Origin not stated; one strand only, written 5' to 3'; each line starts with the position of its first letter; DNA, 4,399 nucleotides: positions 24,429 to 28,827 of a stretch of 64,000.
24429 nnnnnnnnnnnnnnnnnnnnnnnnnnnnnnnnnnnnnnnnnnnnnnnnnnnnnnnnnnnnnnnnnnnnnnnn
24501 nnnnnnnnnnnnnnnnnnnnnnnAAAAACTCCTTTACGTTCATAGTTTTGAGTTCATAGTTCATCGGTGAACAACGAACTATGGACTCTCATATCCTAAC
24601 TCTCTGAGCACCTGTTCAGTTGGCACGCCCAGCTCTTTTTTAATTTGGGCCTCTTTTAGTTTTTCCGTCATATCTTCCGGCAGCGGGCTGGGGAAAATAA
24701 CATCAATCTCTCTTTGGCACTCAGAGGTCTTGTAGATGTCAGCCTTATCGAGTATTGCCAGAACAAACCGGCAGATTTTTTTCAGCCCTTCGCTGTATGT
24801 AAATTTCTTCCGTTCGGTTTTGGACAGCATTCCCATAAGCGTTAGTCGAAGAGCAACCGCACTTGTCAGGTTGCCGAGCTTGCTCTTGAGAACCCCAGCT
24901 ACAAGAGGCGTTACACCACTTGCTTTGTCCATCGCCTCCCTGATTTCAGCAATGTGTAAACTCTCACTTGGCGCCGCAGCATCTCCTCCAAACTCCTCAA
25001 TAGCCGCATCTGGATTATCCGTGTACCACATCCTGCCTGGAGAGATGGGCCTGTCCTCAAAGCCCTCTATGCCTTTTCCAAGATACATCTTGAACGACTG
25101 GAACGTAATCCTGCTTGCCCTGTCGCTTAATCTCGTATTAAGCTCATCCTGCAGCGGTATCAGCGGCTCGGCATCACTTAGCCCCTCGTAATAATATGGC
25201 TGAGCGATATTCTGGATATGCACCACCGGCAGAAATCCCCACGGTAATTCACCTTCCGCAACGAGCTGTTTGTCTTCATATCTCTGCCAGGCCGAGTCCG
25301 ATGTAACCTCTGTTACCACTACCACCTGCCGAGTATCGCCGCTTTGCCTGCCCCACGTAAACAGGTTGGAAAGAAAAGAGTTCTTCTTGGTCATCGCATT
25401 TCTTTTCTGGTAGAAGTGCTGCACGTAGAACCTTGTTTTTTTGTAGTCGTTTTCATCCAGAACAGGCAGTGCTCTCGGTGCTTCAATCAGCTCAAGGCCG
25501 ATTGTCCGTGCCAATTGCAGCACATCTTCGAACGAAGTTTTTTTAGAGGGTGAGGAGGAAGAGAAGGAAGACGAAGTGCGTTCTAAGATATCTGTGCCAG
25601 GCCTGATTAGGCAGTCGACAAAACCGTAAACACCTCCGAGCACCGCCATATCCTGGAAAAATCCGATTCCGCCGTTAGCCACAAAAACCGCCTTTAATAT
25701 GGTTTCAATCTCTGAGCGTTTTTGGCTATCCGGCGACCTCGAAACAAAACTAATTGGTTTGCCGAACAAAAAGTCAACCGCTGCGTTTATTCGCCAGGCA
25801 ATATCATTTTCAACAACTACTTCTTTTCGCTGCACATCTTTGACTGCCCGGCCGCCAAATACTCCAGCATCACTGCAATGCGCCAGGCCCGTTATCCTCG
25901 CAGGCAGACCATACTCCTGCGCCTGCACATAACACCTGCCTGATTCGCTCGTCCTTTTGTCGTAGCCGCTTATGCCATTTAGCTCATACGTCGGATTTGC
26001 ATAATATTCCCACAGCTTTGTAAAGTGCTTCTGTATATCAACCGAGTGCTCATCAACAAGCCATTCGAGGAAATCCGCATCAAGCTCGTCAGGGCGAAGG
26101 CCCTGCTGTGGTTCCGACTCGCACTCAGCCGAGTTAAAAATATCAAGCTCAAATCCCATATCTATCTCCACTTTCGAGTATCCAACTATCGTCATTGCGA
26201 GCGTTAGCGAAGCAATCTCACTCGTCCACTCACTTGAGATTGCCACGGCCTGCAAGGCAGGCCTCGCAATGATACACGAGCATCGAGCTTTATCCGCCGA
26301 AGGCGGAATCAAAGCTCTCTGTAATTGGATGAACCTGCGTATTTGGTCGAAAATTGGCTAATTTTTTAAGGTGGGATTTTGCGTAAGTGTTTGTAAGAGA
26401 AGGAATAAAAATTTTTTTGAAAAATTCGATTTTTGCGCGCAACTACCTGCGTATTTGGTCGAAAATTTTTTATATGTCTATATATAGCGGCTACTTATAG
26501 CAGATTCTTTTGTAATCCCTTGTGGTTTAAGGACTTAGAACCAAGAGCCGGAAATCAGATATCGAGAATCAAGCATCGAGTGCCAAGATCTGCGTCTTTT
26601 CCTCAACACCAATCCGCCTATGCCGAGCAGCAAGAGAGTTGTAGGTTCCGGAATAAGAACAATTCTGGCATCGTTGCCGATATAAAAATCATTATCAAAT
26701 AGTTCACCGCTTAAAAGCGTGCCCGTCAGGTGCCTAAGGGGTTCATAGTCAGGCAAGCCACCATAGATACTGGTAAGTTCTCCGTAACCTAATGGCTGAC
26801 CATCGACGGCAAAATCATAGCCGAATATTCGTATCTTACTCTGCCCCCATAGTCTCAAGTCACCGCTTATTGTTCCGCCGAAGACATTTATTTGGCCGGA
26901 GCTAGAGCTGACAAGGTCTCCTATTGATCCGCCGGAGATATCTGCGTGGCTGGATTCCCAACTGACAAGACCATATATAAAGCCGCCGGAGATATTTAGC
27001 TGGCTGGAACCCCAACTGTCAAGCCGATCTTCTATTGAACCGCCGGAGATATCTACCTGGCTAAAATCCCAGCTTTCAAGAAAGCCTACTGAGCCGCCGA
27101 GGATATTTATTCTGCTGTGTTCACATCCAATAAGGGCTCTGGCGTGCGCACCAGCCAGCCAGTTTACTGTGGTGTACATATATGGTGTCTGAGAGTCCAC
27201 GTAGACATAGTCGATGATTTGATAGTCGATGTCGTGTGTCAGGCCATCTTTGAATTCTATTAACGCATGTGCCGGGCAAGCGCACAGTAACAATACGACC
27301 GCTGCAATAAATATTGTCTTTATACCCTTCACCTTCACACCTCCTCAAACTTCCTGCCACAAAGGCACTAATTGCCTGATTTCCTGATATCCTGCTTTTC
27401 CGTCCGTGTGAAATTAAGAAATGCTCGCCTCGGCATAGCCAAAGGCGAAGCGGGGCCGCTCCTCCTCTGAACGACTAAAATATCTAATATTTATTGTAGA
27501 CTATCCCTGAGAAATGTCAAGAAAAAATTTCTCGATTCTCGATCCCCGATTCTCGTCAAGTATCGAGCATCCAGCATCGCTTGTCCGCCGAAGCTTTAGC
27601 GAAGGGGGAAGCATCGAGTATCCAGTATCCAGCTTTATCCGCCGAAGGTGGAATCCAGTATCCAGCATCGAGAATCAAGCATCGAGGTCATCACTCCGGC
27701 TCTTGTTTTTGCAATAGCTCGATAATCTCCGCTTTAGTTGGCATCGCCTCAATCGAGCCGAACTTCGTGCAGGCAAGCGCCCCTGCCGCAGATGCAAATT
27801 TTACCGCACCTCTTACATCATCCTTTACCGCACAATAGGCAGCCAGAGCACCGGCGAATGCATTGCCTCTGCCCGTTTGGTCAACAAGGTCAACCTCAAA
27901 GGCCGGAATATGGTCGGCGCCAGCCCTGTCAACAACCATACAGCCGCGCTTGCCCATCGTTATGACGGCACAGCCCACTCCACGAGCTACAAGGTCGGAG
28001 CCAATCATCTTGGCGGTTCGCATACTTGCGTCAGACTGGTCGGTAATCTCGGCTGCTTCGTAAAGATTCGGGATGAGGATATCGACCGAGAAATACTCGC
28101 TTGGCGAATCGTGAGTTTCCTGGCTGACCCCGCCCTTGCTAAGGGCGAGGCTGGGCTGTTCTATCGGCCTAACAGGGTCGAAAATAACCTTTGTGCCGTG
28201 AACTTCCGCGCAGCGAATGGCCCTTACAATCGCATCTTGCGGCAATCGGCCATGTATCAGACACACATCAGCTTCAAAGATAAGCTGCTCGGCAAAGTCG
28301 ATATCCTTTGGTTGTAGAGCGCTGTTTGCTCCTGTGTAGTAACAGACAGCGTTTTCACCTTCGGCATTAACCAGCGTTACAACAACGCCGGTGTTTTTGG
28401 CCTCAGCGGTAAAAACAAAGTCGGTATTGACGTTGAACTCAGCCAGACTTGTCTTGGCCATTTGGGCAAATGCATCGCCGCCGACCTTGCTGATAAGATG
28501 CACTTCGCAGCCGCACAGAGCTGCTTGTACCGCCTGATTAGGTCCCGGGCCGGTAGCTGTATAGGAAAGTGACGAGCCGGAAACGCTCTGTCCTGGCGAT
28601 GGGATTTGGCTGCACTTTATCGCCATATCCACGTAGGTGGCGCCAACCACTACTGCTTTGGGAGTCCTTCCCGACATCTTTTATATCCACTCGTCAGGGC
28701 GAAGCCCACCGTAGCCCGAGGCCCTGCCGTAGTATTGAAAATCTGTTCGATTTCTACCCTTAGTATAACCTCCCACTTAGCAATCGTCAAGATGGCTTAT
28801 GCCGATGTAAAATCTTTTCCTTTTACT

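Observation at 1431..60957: Locus-specific degenerate heptamer word arrays, often as inverted arms, at most gene boundaries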

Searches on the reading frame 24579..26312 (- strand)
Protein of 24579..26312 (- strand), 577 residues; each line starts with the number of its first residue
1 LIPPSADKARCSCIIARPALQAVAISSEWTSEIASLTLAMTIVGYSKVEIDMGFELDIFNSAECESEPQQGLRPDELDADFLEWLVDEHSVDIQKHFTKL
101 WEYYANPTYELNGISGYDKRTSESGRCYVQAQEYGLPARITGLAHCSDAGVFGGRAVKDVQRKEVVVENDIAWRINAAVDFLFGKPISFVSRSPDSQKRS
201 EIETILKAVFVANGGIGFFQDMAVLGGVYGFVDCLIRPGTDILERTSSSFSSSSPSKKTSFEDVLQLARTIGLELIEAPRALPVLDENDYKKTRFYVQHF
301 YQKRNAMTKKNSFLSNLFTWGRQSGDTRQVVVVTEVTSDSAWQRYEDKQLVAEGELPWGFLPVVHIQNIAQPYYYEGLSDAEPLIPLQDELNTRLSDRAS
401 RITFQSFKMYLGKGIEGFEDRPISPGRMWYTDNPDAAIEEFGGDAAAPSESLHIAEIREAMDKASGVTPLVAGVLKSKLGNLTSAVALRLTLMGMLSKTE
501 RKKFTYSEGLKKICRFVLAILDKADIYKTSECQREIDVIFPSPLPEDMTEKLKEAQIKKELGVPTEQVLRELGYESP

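Call 11: search_protein_families(library=pfam, proteins=[window:24579-26312:-])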
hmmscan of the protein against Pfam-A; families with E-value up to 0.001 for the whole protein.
window:24579-26312:- (577 aa): 1 family
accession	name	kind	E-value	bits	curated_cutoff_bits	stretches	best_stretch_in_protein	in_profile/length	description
PF05133.19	SPP1_portal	-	4e-17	62.7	25.5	1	178-567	55-388/416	Phage portal protein, SPP1 Gp6-like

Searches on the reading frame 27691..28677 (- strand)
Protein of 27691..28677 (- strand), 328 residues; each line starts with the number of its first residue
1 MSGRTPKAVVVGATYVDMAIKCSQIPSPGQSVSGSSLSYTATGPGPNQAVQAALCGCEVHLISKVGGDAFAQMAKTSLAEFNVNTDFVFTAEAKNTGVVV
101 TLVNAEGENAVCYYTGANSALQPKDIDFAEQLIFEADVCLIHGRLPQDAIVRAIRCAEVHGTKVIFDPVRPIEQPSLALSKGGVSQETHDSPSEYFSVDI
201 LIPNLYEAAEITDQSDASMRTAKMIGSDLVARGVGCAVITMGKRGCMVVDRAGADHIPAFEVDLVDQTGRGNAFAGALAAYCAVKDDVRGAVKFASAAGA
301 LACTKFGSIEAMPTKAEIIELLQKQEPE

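Call 11: search_protein_families(library=pfam, proteins=[window:27691-28677:-])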
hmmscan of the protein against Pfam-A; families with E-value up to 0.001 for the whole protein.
window:27691-28677:- (328 aa): 2 families
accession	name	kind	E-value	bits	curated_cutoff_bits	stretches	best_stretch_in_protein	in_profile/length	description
PF00294.29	PfkB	-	6.4e-51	173.9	25.8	1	7-314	3-301/302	pfkB family carbohydrate kinase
PF08543.17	Phos_pyr_kin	-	1e-08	35.3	27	1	145-296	69-225/246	Phosphomethylpyrimidine kinase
